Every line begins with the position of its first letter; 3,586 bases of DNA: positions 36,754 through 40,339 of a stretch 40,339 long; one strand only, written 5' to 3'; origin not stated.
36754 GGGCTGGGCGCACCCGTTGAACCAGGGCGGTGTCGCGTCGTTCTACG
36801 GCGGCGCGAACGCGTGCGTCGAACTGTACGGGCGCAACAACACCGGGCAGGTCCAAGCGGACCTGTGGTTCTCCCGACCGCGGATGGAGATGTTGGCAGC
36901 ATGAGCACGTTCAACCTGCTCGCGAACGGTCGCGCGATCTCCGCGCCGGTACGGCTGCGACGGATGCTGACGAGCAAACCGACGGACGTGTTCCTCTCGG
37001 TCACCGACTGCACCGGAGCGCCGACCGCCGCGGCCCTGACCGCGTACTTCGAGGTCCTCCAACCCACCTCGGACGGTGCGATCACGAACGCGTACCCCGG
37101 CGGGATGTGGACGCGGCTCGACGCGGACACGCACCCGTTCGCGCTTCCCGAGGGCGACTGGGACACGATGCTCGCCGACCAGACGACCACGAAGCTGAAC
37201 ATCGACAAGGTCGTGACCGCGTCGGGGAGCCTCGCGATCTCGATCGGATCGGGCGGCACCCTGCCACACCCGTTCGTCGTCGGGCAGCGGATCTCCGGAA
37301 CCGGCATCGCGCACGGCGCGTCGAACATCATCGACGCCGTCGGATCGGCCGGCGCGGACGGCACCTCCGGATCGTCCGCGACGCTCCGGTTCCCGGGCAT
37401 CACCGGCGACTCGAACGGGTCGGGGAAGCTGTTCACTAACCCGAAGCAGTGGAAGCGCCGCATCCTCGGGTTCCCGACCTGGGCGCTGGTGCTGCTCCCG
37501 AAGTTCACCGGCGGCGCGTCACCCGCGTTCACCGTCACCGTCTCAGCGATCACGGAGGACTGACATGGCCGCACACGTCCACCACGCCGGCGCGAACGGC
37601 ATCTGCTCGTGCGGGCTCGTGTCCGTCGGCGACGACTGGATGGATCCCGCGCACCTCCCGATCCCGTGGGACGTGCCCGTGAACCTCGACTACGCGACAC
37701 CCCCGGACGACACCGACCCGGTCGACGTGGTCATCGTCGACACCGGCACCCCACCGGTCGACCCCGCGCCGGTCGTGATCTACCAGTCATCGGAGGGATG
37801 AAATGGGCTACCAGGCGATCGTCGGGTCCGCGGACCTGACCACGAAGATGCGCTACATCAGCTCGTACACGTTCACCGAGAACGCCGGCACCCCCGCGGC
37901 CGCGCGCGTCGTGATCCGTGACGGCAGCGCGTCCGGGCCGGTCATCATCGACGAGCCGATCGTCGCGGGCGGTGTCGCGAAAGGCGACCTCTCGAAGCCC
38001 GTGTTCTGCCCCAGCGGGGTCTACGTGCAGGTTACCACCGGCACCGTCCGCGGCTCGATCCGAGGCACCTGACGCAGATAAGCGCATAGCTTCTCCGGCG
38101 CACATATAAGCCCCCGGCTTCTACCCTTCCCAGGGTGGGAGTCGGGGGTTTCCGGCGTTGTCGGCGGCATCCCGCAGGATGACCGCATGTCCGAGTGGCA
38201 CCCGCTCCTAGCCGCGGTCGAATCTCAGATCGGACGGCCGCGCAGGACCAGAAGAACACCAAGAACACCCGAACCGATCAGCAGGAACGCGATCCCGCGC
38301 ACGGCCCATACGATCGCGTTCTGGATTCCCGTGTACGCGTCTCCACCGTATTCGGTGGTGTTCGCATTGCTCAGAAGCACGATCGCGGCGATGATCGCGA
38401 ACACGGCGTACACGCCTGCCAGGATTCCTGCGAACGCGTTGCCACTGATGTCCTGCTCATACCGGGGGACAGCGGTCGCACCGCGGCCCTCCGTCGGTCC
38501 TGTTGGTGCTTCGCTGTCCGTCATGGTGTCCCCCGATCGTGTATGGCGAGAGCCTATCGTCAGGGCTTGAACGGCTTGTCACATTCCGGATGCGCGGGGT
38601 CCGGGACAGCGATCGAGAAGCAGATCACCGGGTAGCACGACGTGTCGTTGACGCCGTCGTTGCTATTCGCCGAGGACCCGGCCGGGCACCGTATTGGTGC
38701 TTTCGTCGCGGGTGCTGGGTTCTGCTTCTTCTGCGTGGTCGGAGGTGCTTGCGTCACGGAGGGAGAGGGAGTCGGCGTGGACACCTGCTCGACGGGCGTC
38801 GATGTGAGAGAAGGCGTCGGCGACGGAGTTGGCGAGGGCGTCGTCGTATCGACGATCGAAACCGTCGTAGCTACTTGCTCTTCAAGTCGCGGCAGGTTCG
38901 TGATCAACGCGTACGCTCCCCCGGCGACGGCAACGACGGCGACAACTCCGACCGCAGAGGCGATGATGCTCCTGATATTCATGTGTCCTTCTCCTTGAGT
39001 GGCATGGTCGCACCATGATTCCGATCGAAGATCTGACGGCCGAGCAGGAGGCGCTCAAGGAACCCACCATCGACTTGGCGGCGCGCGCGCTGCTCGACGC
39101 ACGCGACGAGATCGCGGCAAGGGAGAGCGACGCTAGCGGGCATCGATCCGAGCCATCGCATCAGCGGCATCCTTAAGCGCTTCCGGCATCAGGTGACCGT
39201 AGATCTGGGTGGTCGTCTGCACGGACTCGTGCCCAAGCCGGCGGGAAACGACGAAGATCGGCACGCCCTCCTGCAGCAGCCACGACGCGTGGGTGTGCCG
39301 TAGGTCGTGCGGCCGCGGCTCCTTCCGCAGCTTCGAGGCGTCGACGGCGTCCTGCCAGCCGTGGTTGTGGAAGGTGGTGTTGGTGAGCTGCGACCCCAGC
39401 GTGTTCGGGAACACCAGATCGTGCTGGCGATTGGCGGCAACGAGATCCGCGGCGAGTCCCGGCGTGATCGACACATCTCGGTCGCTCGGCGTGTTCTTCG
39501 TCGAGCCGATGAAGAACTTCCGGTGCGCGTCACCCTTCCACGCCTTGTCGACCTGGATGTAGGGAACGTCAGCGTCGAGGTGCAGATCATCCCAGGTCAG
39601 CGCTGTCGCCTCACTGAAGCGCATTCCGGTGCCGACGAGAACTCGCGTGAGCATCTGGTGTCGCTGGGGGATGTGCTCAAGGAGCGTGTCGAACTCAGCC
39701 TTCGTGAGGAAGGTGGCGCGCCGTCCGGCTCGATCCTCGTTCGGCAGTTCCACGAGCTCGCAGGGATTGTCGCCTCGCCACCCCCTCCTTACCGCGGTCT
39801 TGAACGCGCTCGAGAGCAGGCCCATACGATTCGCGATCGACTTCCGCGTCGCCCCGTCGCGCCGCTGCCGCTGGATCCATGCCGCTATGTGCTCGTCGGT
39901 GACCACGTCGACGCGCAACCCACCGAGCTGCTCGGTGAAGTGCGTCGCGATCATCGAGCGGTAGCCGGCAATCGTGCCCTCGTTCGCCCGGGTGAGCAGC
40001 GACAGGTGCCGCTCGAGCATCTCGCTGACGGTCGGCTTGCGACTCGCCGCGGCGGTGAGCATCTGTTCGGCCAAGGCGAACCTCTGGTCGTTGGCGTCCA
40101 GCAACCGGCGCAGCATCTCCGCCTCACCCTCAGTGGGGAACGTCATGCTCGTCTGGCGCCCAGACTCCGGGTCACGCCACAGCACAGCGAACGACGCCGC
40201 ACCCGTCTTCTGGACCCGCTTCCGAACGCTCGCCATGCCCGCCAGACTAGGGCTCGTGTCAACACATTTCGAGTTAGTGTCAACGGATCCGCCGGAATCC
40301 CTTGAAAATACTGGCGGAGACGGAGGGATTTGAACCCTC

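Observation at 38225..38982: Integrase-linked envelope cargo: an anchored Pro/Thr-linker 4-Cys protein plus a two-TM protein (superinfection-exclusion candidates)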

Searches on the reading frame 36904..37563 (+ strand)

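Call 6: search_protein_families(library=pfam, proteins=[window:36904-37563:+], max_evalue=1)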
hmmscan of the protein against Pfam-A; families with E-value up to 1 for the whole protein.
window:36904-37563:+ (219 aa): 0 families

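Call 7: search_protein_families(library=phrogs, proteins=[window:36904-37563:+], max_evalue=1)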
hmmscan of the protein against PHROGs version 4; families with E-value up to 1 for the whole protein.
window:36904-37563:+ (219 aa): 1 family
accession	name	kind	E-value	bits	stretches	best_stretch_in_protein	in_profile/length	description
phrog_8357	-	unknown function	0.083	14.4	1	51-106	14-72/74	-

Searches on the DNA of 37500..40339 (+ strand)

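Call 8: search_dna_similar(query=window:37500-40339:+, collection=phages, mode=distant)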
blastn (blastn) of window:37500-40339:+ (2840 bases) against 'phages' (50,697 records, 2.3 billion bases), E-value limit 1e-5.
Records with a match: 8; places in all: 8; records where one place covers at least 80% of the query: 0.
Best place of each record, by identity: 60-80% 8.
By first word of the organism name: Gordonia 6; Arthrobacter 2.
By host as written in the record: Gordonia terrae 3612 4; Arthrobacter sp. ATCC 21022 2; Gordonia Terrae CAG3 2.
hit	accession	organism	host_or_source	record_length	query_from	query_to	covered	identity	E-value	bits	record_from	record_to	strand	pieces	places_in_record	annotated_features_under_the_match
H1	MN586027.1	Arthrobacter phage Mufasa8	Arthrobacter sp. ATCC 21022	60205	1654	1810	6%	71.1%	1e-10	75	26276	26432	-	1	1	27: tyrosine integrase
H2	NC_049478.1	Arthrobacter phage Mufasa8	Arthrobacter sp. ATCC 21022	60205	1654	1810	6%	71.1%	1e-10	75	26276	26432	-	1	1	27: integrase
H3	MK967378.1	Gordonia phage Trax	Gordonia terrae 3612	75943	1731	1817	3%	77.0%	2e-8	68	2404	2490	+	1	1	8: tyrosine integrase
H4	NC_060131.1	Gordonia phage Neville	Gordonia terrae 3612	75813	1731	1817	3%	77.0%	2e-8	68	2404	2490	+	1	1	8: integrase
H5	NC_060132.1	Gordonia phage Trax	Gordonia terrae 3612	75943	1731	1817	3%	77.0%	2e-8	68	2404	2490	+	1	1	8: integrase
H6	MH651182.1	Gordonia phage Neville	Gordonia terrae 3612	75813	1731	1817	3%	77.0%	2e-8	68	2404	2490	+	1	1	8: tyrosine integrase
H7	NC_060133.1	Gordonia phage Rabbitrun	Gordonia Terrae CAG3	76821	1731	1817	3%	75.9%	9e-7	64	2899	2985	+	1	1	10: integrase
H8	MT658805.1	Gordonia phage Rabbitrun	Gordonia Terrae CAG3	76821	1731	1817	3%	75.9%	9e-7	64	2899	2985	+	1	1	10: tyrosine integrase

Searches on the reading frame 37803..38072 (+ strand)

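Call 6: search_protein_families(library=pfam, proteins=[window:37803-38072:+], max_evalue=1)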
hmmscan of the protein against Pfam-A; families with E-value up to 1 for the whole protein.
window:37803-38072:+ (89 aa): 0 families

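Call 7: search_protein_families(library=phrogs, proteins=[window:37803-38072:+], max_evalue=1)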
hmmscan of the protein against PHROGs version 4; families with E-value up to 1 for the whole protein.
window:37803-38072:+ (89 aa): 1 family
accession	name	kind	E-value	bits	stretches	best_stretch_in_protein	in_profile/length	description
phrog_37126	-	unknown function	0.17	13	1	7-59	10-62/103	-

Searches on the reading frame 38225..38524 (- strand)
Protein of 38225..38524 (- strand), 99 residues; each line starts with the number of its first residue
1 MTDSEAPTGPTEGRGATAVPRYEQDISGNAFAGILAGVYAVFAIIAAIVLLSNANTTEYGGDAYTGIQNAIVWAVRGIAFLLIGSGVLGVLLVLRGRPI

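Call 6: search_protein_families(library=pfam, proteins=[window:38225-38524:-], max_evalue=1)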
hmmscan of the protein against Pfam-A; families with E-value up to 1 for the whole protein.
window:38225-38524:- (99 aa): 2 families
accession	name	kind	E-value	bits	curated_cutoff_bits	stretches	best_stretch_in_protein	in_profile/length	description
PF07332.16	Phage_holin_3_6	-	0.26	11.8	28.4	1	32-94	39-86/116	Putative Actinobacterial Holin-X, holin superfamily III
PF13273.12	DUF4064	-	0.33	11.7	32.1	1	32-93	12-78/102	Protein of unknown function (DUF4064)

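Call 7: search_protein_families(library=phrogs, proteins=[window:38225-38524:-], max_evalue=1)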
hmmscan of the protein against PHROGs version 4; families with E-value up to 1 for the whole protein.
window:38225-38524:- (99 aa): 0 families

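Call 10: search_dna_similar(query=window:38225-38524:-, collection=phages, mode=protein, max_evalue=1)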
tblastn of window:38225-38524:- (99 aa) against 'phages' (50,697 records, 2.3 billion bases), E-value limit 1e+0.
No match.

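Call 12: find_homologous_proteins(query=window:38225-38524:-, max_evalue=0.01)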
Query window:38225-38524:- (99 aa): 37 proteins with E <= 0.01 among 77 candidates.
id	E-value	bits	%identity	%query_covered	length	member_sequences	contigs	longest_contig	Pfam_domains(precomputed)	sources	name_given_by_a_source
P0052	9.3e-55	200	99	100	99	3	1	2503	-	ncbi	-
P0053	8.5e-17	79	59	71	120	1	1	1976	-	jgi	jgi:hypothetical protein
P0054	2.5e-16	77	51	89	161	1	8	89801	-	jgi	jgi:hypothetical protein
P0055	2.6e-16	77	48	99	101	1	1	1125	-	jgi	jgi:hypothetical protein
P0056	3.4e-16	77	65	63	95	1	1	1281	-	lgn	-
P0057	8.2e-16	76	68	47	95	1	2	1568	-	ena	-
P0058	9.1e-16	76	54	77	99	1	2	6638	-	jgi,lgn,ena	jgi:hypothetical protein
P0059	9.4e-16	76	67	59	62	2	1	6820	-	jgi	jgi:hypothetical protein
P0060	1.1e-15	75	48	96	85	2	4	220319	-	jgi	jgi:hypothetical protein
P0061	2.3e-15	74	48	96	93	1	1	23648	-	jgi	jgi:small-conductance mechanosensitive channel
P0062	3.0e-15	74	51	77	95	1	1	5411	-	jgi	jgi:hypothetical protein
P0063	8.2e-15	72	65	46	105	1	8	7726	-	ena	-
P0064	1.0e-14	72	63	63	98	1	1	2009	-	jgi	jgi:hypothetical protein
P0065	1.0e-14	72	60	63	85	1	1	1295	-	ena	-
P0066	1.4e-14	72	64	60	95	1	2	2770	-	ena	-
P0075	6.5e-14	70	53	77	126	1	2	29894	-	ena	-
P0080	1.9e-13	68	58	63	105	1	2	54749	-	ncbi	-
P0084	2.6e-13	68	62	62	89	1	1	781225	-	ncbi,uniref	ncbi:hypothetical protein [Frigoribacterium sp. UYMn621]|uniref:hypothetical protein n=1 Tax=Frigori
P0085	3.3e-13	67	43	96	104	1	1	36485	-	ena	-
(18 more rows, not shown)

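Call 17: find_encoding_contigs(protein=P0084, flank=6000, max_places=3)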
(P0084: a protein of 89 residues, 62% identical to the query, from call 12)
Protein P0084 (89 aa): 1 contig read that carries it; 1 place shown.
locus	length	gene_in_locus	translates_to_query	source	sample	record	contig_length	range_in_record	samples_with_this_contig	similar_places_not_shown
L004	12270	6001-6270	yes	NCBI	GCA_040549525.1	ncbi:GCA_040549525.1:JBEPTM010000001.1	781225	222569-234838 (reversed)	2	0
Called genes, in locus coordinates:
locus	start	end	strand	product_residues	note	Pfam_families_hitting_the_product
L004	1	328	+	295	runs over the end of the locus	PF00378:ECH_1, PF16113:ECH_2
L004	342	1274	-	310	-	PF01292:Ni_hydr_CYTB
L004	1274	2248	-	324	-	PF01012:ETF, PF00766:ETF_alpha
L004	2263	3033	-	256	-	PF01012:ETF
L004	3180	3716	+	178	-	PF12802:MarR_2, PF01047:MarR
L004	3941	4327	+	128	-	-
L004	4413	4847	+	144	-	-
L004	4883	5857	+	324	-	PF00589:Phage_integrase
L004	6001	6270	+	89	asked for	-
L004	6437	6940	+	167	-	-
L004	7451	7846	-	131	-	PF25355:DUF7882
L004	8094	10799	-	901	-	-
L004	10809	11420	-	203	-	-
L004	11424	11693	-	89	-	-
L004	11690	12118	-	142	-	PF12728:HTH_17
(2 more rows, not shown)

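Call 21: find_related_loci(query=A2, collection=genome_contigs, flank=6000)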
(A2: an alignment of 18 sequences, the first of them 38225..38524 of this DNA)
Query A2 (99 aa) in genome_contigs; peptide patterns used: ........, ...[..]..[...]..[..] (x = any residue, [..] = any of these).
148 stretches matched a pattern; 41 encode a relative of the query (tblastn E <= 1e-3); 41 distinct loci.
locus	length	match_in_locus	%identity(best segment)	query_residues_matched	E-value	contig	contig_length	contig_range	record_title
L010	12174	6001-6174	64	38-95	6e-19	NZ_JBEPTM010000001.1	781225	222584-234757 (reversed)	Frigoribacterium sp. UYMn621 Ga0529792_01, whole genome shotgun sequence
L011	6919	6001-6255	38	1-95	8e-14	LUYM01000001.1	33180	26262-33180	MAG: Actinomycetales bacterium Actino_02 Actino_02_contig_10409, whole genome shotgun sequence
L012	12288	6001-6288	30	29-98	2e-7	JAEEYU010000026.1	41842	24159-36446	MAG: Clostridiaceae bacterium isolate Tb.RUG.68 k141_4244306_flag=1_multi=72.0000_len=41842, whole genome shotgun sequen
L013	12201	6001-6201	41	33-84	8e-7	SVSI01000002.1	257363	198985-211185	MAG: Oscillospiraceae bacterium isolate SIG665 NODE_498_length_257363_cov_3.839404, whole genome shotgun sequence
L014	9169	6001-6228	41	25-93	1e-6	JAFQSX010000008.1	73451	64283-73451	MAG: Muribaculaceae bacterium isolate RGIG2121 Goat_Colon-4__c146981, whole genome shotgun sequence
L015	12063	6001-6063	76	50-70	2e-6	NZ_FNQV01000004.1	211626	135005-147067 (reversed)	Bowdeniella nasicola strain KPR-1, whole genome shotgun sequence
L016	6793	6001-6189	46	32-94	4e-6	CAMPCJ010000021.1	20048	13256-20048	MAG: uncultured Clostridia bacterium isolate SRR873610_bin.94_metaWRAP_v1.3_MAG genome assembly, contig: NODE_4766_lengt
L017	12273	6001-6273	40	21-96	6e-6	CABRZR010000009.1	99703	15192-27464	MAG TPA_asm: uncultured Coriobacteriia bacterium isolate MGYG-HGUT-02074 genome assembly, contig: GUT_GENOME125939_9, wh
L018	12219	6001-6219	33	32-91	1e-5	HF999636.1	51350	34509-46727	Ruminococcus sp. CAG:488 genomic scaffold, scf65, whole genome shotgun sequence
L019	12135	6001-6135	48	35-78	1e-5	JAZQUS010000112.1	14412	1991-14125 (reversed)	MAG: Eubacteriales bacterium isolate T1900045180_TC20190176.MAGScoT_cleanbin_000012 SGB_5227_k141_3016503, whole genome 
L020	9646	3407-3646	30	28-91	2e-5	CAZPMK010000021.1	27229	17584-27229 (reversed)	MAG TPA_asm: uncultured Clostridium sp. isolate SRP350583_co1_32 genome assembly, contig: NODE_2903_length_27229_cov_26.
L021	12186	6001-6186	42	33-88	3e-5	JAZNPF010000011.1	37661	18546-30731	MAG: Clostridia bacterium isolate T1900044836_TS20190302.MAGScoT_cleanbin_000005 SGB_2919_k141_627237, whole genome shot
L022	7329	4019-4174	46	56-95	3e-5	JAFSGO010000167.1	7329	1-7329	MAG: Clostridia bacterium isolate RGIG3123 Goat_Rectum-6__c762306, whole genome shotgun sequence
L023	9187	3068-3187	48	33-70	3e-5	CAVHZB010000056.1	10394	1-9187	Phascolarctobacterium succinatutens isolate H07649-L1_cleanbin_000061 genome assembly, contig: Spades_H07649-L1_contig_4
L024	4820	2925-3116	44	38-94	4e-5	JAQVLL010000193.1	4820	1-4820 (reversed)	MAG: Smithellaceae bacterium isolate STF1_109 NODE_72222_length_4820_cov_2.177711_Sandtown_F1, whole genome shotgun sequ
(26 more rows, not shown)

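Call 22: search_protein_families(library=ncbifam, proteins=[window:38225-38524:-], max_evalue=10)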
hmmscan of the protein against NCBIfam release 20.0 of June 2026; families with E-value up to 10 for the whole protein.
window:38225-38524:- (99 aa): 2 families
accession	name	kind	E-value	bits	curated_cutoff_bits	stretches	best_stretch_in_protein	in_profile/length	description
NF052585.1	SucGlutTfsCaiB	equivalog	0.051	12.2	750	1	23-68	168-213/394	succinate--glutarate CoA-transferase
NF045849.1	ICE_MMCAP2_0565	equivalog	0.48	10.2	40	1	28-91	17-76/80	Mbov_0395 family pilin-like conjugal transfer protein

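Call 23: search_protein_families(library=padloc, proteins=[window:38225-38524:-], max_evalue=10)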
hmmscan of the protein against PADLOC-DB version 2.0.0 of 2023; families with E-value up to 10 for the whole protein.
window:38225-38524:- (99 aa): 0 families

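Call 43: find_encoding_contigs(protein=P0054, flank=6000, max_places=2)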
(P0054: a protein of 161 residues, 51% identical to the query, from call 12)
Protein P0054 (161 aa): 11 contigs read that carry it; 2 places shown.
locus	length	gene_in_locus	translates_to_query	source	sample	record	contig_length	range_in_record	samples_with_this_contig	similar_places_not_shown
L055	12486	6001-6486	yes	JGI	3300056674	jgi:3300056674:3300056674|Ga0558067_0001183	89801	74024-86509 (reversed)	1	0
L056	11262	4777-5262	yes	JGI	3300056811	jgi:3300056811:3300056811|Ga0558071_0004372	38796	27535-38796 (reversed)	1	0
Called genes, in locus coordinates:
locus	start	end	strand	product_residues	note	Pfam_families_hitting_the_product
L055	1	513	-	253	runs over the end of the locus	PF01381:HTH_3 (weak), PF13560:HTH_31 (weak)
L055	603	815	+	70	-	PF05930:Phage_AlpA, PF12728:HTH_17 (weak)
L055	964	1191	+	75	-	-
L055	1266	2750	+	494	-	PF08706:D5_N (weak), PF19263:DUF5906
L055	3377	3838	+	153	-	-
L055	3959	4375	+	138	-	-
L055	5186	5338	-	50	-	-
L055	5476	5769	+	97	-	-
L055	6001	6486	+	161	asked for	-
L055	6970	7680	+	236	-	-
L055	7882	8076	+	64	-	-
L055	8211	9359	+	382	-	-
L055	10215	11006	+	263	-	PF20275:CTD10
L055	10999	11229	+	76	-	PF20293:MC6 (weak)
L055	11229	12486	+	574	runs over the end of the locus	PF10088:DUF2326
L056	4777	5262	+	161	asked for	-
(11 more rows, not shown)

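Call 44: find_encoding_contigs(protein=P0060, flank=6000, max_places=2)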
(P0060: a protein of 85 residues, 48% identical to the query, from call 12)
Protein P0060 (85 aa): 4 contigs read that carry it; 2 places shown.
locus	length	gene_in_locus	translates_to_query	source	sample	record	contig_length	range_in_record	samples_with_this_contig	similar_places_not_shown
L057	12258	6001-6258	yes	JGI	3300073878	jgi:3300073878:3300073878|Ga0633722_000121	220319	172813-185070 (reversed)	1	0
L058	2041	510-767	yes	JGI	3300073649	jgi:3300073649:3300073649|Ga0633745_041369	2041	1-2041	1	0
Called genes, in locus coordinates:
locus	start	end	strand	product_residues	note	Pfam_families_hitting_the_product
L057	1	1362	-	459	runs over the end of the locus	PF05697:Trigger_N, PF05698:Trigger_C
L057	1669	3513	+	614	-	PF10708:DUF2510, PF13828:DUF4190 (weak)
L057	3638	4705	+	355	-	PF10708:DUF2510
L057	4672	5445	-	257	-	PF13483:Lactamase_B_3, PF12706:Lactamase_B_2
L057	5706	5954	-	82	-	PF11662:DUF3263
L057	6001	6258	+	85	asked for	-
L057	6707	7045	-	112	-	-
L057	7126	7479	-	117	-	-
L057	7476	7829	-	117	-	-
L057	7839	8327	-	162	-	-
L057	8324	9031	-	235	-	-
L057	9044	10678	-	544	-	PF07484:Collar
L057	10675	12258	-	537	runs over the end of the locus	PF06739:SBBP (faint), PF08450:SGL (faint), PF25021:TEN_NHL (faint), PF01436:NHL, PF17170:DUF5128, PF01436:NHL (weak)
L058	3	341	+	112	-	?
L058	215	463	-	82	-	PF11662:DUF3263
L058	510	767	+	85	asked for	-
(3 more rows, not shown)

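Call 45: find_encoding_contigs(protein=P0080, flank=6000, max_places=2)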
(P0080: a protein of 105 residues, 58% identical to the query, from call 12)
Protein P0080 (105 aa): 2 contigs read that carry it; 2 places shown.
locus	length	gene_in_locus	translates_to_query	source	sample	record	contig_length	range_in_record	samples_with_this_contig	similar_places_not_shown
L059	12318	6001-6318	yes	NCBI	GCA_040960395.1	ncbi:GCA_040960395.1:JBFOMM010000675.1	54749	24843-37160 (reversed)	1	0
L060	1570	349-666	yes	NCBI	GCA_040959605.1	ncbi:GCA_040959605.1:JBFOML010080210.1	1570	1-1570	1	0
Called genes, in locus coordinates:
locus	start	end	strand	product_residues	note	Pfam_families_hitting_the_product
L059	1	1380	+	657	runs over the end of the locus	PF16177:ACAS_N, PF00501:AMP-binding, PF13193:AMP-binding_C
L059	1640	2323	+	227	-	-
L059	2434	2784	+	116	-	PF03729:DUF308 (faint), PF03779:SPW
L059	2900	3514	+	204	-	PF00440:TetR_N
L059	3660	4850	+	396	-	PF07690:MFS_1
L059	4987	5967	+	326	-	PF00589:Phage_integrase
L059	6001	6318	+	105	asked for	-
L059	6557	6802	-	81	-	-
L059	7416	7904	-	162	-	-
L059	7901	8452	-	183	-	PF13091:PLDc_2 (weak)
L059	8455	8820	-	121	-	-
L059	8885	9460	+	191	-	-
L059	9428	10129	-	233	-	-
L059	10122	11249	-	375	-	-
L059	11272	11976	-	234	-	-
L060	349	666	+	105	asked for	-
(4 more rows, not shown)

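Call 48: predict_structure(alignment_id=A2)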
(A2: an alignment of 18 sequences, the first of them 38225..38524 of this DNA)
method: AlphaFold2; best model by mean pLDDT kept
length: 99 residues; sequences in the alignment: 18
mean_pLDDT: 70.4   pTM: 0.40
mean pLDDT of the five models: 70.4, 66.6, 65.2, 64.7, 62.3
residues with pLDDT >= 90: 0; 70-90: 55; 50-70: 42; < 50: 2
segments of 3 or more residues with pLDDT < 50: none
pLDDT, mean of each block of 10 residues (from residue 1): 54 59 66 80 80 65 69 80 81 70
secondary structure, 60 per line:
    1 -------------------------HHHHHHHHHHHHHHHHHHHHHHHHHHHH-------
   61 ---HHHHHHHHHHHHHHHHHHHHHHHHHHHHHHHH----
elements in order: H26-53 H64-95

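Call 74: search_solved_structures(query=A2, max_evalue=10)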
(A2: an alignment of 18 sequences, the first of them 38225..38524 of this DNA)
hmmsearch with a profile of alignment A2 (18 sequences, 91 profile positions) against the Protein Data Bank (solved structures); distinct sequences matched with E-value up to 10: 0.

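Call 78: find_encoding_contigs(protein=P0085, flank=6000, max_places=1)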
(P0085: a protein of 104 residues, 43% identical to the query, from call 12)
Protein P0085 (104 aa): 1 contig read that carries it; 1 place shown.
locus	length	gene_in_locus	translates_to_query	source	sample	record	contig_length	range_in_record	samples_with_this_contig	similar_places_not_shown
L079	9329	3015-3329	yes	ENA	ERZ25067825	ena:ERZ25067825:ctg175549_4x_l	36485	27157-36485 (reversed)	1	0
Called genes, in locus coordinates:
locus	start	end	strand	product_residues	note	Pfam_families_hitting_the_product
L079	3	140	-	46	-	?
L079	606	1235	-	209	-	PF25302:NADase_transloc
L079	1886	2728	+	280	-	-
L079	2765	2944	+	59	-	-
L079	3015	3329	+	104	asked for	-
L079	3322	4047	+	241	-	-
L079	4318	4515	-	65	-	-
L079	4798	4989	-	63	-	-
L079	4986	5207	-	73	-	-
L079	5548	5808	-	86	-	-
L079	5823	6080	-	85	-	-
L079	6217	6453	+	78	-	PF00583:Acetyltransf_1 (weak), PF13508:Acetyltransf_7 (weak), PF13673:Acetyltransf_10 (weak)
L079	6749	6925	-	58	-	-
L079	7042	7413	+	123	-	-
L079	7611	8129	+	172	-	PF05157:MshEN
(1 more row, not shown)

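Call 79: find_encoding_contigs(protein=P0075, flank=6000, max_places=1)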
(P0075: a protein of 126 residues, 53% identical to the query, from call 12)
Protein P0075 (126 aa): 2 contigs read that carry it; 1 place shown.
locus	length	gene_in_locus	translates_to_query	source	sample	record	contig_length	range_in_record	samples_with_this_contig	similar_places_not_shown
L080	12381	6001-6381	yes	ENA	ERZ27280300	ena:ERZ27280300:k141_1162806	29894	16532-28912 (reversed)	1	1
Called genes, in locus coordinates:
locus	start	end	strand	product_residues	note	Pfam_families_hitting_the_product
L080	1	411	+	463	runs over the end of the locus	?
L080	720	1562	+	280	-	PF05154:TM2, PF11611:DUF4352 (weak)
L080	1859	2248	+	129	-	PF05656:DUF805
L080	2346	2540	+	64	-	PF13783:DUF4177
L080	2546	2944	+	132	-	-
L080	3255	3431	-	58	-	-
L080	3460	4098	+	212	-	-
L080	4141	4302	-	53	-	-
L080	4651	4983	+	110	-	PF01527:HTH_Tnp_1 (weak)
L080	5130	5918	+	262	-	PF13276:HTH_21, PF00665:rve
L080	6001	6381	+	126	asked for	-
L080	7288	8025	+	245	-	-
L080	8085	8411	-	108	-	PF06100:MCRA (weak), PF13683:rve_3, PF13333:rve_2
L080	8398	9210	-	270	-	PF13365:Trypsin_2, PF00089:Trypsin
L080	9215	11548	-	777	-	-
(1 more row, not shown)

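Call 86: find_related_loci(query=A2, collection=viral_contigs, flank=5000)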
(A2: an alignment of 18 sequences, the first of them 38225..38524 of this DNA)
Query A2 (99 aa) in viral_contigs; peptide patterns used: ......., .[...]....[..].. (x = any residue, [..] = any of these).
48 stretches matched a pattern; 4 encode a relative of the query (tblastn E <= 1e-3); 4 distinct loci.
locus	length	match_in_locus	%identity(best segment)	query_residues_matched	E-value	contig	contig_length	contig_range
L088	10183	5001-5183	38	26-81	5e-7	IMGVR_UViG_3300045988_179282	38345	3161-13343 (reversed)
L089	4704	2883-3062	40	31-81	8e-7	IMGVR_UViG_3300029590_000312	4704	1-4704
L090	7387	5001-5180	40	31-81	8e-7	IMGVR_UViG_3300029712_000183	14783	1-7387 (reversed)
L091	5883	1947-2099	41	25-70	3e-5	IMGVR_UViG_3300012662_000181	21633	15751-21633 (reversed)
